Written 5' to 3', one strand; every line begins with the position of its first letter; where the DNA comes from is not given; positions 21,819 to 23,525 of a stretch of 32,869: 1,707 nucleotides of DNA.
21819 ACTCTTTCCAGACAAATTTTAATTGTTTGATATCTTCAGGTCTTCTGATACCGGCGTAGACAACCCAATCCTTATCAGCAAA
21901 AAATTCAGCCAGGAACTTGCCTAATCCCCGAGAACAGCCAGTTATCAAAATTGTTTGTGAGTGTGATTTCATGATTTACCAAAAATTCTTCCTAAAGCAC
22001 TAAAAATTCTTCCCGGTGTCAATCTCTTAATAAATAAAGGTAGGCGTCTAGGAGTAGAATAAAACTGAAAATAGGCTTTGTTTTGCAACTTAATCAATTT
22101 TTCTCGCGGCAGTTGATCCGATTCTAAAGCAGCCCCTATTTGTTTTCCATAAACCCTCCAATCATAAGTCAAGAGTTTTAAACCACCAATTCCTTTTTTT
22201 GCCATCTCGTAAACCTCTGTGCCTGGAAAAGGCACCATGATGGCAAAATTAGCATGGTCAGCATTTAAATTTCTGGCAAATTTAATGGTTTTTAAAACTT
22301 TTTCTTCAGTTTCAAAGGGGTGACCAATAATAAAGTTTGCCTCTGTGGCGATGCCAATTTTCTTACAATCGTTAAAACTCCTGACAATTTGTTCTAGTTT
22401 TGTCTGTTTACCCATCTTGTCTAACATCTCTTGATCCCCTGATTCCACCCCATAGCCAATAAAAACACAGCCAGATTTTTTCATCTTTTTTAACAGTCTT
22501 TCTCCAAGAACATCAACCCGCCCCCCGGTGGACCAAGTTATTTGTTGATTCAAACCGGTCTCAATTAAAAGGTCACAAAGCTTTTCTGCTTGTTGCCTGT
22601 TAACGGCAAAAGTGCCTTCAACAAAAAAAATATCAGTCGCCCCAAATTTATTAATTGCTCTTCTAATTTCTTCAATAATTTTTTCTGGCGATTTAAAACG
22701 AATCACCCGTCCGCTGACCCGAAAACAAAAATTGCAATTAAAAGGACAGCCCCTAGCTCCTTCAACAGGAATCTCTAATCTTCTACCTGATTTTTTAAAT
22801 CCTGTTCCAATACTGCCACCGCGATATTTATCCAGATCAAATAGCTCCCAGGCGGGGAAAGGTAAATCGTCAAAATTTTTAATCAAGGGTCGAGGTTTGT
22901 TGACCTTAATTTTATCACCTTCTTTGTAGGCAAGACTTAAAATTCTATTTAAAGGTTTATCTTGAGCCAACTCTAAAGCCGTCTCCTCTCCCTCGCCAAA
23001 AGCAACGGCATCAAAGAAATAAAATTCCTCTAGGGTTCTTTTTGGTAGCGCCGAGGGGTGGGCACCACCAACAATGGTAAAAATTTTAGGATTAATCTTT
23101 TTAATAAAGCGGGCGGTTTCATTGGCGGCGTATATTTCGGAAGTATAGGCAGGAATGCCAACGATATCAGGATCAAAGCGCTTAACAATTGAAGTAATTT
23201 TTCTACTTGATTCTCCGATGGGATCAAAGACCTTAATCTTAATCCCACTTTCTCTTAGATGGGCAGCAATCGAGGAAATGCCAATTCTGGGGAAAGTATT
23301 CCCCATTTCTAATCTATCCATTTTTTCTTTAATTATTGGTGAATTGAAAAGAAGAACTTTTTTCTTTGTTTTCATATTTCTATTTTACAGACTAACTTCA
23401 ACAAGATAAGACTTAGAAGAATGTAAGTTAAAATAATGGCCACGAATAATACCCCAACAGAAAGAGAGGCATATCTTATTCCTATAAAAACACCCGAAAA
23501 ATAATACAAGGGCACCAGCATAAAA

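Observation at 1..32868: Window-filling single-strand glycan-assembly superoperon with an unusually high methylation load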

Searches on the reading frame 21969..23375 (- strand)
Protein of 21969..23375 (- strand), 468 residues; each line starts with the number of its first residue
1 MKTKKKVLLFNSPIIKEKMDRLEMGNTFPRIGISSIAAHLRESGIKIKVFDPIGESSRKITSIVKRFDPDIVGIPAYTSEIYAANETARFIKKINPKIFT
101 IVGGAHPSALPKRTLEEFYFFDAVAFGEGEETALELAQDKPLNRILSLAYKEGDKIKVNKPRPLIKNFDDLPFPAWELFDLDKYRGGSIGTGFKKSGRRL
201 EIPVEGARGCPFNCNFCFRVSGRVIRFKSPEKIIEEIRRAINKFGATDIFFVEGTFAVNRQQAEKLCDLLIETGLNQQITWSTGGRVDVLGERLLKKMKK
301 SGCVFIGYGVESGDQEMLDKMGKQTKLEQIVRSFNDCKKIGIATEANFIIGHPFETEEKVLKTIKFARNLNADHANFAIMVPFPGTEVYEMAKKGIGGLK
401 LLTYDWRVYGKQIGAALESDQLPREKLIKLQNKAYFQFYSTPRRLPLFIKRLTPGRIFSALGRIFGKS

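Call 6: search_protein_families(library=pfam, proteins=[window:21969-23375:-], max_evalue=0.01)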
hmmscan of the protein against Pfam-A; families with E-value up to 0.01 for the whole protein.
window:21969-23375:- (468 aa): 3 families
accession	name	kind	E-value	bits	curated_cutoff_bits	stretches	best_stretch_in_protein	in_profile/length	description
PF04055.27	Radical_SAM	-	2.5e-27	96.5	29.5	1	207-367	4-166/166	Radical SAM superfamily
PF02310.24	B12-binding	-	1.5e-23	83.4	32.1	1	23-136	7-120/121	B12 binding domain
PF13353.11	Fer4_12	-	0.0024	18.6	22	0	208-292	13-99/137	4Fe-4S single cluster domain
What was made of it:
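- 21969..23375 (-): B12-binding radical SAM enzyme (class B architecture); chemistry unknown. PF02310 and PF04055, call 6.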

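Call 14: search_protein_families(library=ncbifam, proteins=[window:21969-23375:-], max_evalue=0.001)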
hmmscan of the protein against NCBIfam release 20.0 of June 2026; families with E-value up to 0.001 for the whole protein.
window:21969-23375:- (468 aa): 35 families (the best 25 are shown)
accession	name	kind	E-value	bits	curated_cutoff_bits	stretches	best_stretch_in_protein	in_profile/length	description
TIGR03471.1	HpnJ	equivalog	4.5e-57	194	577.6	1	73-445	73-439/472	hopanoid biosynthesis associated radical SAM protein HpnJ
TIGR02026.1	BchE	equivalog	8.9e-53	179.8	481.35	1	24-440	16-429/497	magnesium-protoporphyrin IX monomethyl ester anaerobic oxidative cyclase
NF050148.1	rSAM_ApyD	equivalog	1.2e-47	162.6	750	1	17-392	12-393/645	RiPP biosynthesis radical SAM protein ApyD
TIGR04479.1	bcpD_PhpK_rSAM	subfamily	4e-35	121.2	600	1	27-373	69-412/504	PhpK family radical SAM P-methyltransferase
NF038361.1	rSAM_Sden_1168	equivalog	3.4e-34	118.3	575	1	48-394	103-475/560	Sden_1168 family B12-binding radical SAM P-methyltransferase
TIGR04014.1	B12_SAM_MJ_0865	equivalog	2.7e-32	112.1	360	1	70-392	40-358/434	methyl-coenzyme M reductase glutamine C-methyltransferase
TIGR04013.1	B12_SAM_MJ_1487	hypoth_equivalog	5.1e-31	107.9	251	2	60-252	35-203/382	TIGR04013 family B12-binding domain/radical SAM domain-containing protein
TIGR04072.2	rSAM_ladder_B12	equivalog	1.5e-30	106.3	360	2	203-392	182-372/443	lipid biosynthesis B12-binding/radical SAM protein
TIGR04367.1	HpnR_B12_rSAM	equivalog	5.1e-30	104.4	650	1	31-425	23-399/490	hopanoid C-3 methylase HpnR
TIGR04385.1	B12_rSAM_cofa1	equivalog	2e-29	103.1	450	1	18-374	9-368/438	B12 lower ligand biosynthesis radical SAM protein BzaD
TIGR03975.1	rSAM_ocin_1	subfamily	3.4e-27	95.2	281.85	1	59-363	119-423/606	RiPP maturation radical SAM C-methyltransferase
NF033070.1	rSAM_AprD4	equivalog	1.9e-26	93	500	1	161-393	160-391/456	AprD4 family radical SAM diol-dehydratase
TIGR04295.1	B12_rSAM_oligo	hypoth_equivalog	6.6e-23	81.1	400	1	99-389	103-381/422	TIGR04295 family B12-binding domain-containing radical SAM protein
TIGR04190.1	B12_SAM_Ta0216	equivalog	1.1e-22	80.4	500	1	31-373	38-397/554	TIGR04190 family B12-binding domain/radical SAM domain protein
NF033712.0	B12_rSAM_KedN5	subfamily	2.5e-18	65.7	700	1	42-363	36-363/624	KedN5 family methylcobalamin-dependent radical SAM C-methyltransferase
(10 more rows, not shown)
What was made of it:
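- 21969..23375 (-): Best NCBIfam matches HpnJ 194 bits and BchE 180 bits, below cut-offs, call 14.
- rSAM 21969 scores best to HpnJ (194 bits) and BchE (180 bits), both non-methylases (call 14).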

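Call 43: search_solved_structures(query=window:21969-23375:-, max_evalue=0.001)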
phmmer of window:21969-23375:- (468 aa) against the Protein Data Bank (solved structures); distinct sequences matched with E-value up to 0.001: 5.
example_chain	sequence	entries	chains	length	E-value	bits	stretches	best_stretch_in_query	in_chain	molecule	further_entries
6fd2_B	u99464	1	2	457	1.9e-21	79.5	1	202-393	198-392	Putative apramycin biosynthetic oxidoreductase 4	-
9ccb_A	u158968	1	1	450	2.2e-15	59.5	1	198-392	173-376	Radical SAM core domain-containing protein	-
7kdx_A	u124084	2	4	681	1.2e-09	40.6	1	68-264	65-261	Methyltransferase TokK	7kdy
5ul2_A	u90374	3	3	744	0.00058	21.9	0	28-354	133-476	OxsB protein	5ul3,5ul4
3ciw_A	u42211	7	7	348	0.001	21.1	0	204-395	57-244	FeFe-Hydrogenase maturase | [FeFe] hydrogenase maturase subunit HydE | Biotin synthetase, putative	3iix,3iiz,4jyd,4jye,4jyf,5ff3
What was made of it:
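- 21969..23375 (-): Best solved relative AprD4, call 43.
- Closest known: Class B. Same: AprD4 is the closest solved relative of one of the two enzymes (call 43).
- Its closest solved relative is AprD4 (6FD2, E 2e-21; call 43). TokK, PhpK, HpnR and RiPP C-methylase models also hit (calls 14, 43).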
